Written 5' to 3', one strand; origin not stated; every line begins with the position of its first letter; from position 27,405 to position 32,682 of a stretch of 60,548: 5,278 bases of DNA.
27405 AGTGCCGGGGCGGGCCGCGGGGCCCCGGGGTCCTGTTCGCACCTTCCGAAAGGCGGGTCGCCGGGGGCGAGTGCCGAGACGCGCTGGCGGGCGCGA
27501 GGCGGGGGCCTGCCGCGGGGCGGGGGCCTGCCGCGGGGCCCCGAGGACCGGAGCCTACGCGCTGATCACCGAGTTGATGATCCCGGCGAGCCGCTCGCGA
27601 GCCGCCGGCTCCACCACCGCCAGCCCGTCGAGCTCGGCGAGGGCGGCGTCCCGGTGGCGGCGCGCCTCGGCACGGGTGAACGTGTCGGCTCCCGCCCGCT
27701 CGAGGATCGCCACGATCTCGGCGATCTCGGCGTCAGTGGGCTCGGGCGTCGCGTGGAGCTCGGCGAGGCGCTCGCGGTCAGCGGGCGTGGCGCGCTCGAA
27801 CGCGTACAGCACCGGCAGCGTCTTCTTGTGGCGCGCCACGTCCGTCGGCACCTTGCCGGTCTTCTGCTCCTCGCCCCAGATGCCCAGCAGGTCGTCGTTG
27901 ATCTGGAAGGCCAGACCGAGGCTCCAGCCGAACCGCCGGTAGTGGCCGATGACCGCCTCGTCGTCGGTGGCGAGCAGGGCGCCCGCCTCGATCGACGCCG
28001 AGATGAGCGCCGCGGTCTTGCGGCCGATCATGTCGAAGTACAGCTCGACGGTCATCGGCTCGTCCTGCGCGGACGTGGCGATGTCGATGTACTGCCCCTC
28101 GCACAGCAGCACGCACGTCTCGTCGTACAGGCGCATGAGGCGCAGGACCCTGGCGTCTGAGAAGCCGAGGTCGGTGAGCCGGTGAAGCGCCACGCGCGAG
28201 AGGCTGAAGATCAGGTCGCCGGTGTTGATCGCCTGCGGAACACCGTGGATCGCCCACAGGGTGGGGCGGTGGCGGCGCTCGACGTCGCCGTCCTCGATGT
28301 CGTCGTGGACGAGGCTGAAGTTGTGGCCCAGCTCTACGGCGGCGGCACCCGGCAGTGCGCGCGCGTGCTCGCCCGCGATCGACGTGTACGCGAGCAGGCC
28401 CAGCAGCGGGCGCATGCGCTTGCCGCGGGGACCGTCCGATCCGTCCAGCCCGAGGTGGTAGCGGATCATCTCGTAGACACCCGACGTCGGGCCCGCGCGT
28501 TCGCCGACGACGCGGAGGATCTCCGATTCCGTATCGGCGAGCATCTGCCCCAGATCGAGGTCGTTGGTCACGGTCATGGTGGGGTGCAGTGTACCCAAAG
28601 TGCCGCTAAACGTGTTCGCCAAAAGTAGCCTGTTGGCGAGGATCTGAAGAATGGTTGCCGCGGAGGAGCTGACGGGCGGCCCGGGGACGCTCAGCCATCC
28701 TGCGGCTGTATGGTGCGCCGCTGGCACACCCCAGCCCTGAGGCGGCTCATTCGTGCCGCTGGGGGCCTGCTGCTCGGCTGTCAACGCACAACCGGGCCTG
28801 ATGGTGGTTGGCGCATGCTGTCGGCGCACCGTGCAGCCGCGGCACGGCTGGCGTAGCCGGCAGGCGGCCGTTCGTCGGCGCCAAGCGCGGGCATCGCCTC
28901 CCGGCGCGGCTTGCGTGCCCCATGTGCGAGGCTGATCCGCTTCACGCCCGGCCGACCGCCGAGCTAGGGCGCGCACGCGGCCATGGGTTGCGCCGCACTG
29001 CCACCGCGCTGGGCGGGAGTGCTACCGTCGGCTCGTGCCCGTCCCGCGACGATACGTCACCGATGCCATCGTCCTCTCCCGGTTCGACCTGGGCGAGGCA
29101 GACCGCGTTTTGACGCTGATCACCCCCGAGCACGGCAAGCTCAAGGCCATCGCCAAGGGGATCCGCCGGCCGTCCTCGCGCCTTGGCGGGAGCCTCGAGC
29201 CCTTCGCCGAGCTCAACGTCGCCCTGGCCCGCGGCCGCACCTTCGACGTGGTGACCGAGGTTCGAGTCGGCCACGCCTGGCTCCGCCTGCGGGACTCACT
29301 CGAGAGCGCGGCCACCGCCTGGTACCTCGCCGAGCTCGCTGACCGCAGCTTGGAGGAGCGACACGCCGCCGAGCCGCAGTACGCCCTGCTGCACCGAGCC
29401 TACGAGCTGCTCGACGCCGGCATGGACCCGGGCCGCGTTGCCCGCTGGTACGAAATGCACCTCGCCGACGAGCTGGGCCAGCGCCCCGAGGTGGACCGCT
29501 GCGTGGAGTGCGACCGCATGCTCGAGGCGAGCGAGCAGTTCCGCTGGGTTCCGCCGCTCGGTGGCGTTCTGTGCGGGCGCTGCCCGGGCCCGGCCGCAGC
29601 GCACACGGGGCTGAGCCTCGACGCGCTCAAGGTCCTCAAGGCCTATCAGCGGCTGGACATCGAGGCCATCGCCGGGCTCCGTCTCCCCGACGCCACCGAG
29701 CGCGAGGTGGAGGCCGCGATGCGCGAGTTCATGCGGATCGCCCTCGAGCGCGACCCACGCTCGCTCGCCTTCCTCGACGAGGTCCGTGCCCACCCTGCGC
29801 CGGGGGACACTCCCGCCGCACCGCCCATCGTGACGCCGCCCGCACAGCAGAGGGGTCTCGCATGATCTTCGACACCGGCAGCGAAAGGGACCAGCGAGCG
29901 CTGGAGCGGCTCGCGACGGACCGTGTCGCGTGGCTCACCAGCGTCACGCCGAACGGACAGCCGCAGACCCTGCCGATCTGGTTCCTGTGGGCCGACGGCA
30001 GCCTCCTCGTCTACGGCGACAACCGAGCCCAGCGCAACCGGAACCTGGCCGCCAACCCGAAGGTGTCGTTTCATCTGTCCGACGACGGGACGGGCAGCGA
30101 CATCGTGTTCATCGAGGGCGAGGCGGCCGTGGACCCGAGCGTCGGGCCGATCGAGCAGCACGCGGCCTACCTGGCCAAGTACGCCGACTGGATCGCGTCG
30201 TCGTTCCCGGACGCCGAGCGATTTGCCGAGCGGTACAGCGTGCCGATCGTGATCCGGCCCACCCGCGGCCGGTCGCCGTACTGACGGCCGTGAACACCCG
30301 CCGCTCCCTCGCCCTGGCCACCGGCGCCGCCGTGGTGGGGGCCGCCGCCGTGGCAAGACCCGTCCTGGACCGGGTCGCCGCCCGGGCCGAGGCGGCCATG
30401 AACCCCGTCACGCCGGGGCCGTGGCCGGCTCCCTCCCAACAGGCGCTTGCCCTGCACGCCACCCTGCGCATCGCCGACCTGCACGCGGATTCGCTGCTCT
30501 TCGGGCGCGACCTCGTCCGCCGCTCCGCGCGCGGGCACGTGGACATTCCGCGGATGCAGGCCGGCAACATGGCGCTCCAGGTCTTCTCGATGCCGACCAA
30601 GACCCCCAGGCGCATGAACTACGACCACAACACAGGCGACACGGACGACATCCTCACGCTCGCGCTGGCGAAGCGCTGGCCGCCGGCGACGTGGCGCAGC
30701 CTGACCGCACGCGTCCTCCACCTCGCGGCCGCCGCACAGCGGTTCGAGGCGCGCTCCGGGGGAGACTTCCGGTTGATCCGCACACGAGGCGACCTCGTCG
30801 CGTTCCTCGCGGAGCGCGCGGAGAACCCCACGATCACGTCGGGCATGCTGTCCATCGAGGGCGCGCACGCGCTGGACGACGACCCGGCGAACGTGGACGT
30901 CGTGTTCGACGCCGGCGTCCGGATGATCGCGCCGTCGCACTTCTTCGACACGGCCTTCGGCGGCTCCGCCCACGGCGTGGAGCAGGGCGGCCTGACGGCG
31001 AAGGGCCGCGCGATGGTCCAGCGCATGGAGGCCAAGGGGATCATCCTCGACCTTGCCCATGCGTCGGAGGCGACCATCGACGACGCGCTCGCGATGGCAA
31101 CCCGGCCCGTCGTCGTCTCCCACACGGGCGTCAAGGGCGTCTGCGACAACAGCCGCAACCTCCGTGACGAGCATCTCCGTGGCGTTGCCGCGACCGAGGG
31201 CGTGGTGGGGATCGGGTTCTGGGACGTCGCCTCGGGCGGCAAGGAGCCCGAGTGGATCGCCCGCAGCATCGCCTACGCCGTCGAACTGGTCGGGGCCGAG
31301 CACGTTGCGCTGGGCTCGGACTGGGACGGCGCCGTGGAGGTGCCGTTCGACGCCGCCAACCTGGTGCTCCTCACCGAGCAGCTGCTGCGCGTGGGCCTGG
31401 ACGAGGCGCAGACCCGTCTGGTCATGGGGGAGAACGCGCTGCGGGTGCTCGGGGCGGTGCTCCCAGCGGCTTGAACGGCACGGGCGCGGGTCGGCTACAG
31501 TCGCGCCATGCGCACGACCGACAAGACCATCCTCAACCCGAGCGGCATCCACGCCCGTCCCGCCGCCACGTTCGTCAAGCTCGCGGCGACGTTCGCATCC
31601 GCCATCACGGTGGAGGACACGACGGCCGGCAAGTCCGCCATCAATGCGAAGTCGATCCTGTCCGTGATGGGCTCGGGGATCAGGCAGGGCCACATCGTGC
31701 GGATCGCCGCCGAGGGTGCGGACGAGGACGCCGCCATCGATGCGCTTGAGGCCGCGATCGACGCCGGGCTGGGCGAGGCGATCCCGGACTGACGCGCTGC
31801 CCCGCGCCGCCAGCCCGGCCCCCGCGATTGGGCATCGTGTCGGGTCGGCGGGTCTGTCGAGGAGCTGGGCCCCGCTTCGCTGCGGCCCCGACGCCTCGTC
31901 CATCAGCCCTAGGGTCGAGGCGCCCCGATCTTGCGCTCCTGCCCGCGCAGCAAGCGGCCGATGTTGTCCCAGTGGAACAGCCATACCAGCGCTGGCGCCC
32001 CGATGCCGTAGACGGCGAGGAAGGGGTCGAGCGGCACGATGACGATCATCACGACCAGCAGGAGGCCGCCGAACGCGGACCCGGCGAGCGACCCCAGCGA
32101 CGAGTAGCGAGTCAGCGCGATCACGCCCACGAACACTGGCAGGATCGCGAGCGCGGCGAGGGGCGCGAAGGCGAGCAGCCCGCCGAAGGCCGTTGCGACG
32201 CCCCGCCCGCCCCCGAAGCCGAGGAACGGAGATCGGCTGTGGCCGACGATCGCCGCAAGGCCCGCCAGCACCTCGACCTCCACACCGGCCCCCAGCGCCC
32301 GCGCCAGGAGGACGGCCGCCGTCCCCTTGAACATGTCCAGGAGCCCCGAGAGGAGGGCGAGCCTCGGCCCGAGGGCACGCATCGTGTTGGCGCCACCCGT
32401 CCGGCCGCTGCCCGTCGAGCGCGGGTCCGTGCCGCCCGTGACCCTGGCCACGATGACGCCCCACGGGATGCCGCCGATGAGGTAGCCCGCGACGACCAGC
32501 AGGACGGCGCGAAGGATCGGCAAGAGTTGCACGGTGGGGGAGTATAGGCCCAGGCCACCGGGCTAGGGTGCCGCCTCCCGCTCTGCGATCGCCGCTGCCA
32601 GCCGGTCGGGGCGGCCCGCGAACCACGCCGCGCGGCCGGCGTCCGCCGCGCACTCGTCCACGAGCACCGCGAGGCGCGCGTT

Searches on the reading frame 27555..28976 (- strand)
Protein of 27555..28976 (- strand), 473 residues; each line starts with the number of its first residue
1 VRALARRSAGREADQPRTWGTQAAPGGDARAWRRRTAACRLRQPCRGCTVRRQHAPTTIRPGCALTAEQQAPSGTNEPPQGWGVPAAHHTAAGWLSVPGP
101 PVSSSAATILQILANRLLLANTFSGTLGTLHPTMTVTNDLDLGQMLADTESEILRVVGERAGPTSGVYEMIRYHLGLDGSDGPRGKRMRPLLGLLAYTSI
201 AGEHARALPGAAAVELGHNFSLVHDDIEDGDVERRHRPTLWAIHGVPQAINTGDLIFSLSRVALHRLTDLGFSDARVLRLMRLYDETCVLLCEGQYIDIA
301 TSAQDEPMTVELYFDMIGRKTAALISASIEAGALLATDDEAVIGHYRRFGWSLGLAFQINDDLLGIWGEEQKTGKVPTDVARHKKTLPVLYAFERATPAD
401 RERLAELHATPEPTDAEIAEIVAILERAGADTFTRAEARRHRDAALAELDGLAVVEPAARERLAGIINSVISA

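Call 53: search_protein_families(library=pfam, proteins=[window:27555-28976:-], max_evalue=0.001)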
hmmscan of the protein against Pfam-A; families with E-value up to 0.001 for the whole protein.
window:27555-28976:- (473 aa): 1 family
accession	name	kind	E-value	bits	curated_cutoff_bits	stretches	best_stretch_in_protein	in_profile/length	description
PF00348.22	polyprenyl_synt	-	5.8e-57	193.2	27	1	183-424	14-250/251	Polyprenyl synthetase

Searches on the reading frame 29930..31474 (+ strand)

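Call 53: search_protein_families(library=pfam, proteins=[window:29930-31474:+], max_evalue=0.001)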
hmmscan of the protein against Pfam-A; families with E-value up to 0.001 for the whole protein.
window:29930-31474:+ (514 aa): 2 families
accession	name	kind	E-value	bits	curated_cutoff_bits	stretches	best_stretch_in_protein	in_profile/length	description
PF01244.27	Peptidase_M19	-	1.6e-61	208.7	26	1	175-508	2-318/319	Membrane dipeptidase (Peptidase family M19)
PF04909.20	Amidohydro_2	-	2.3e-06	28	26.4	1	360-508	128-288/289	Amidohydrolase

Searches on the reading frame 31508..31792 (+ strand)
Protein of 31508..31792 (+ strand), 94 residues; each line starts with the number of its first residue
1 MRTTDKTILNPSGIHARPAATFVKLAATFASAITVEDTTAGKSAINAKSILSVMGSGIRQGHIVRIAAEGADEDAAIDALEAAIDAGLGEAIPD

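Call 53: search_protein_families(library=pfam, proteins=[window:31508-31792:+], max_evalue=0.001)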
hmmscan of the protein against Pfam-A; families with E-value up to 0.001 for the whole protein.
window:31508-31792:+ (94 aa): 1 family
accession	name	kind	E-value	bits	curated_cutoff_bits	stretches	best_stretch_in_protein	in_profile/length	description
PF00381.24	PTS-HPr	-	2.5e-27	95.2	23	1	7-85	6-80/81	PTS HPr component phosphorylation site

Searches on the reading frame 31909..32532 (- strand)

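Call 53: search_protein_families(library=pfam, proteins=[window:31909-32532:-], max_evalue=0.001)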
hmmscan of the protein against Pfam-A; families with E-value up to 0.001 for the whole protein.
window:31909-32532:- (207 aa): 1 family
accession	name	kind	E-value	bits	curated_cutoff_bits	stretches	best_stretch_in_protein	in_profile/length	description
PF02660.20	G3P_acyltransf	-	3e-40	138.4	24.1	1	16-194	2-164/164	Glycerol-3-phosphate acyltransferase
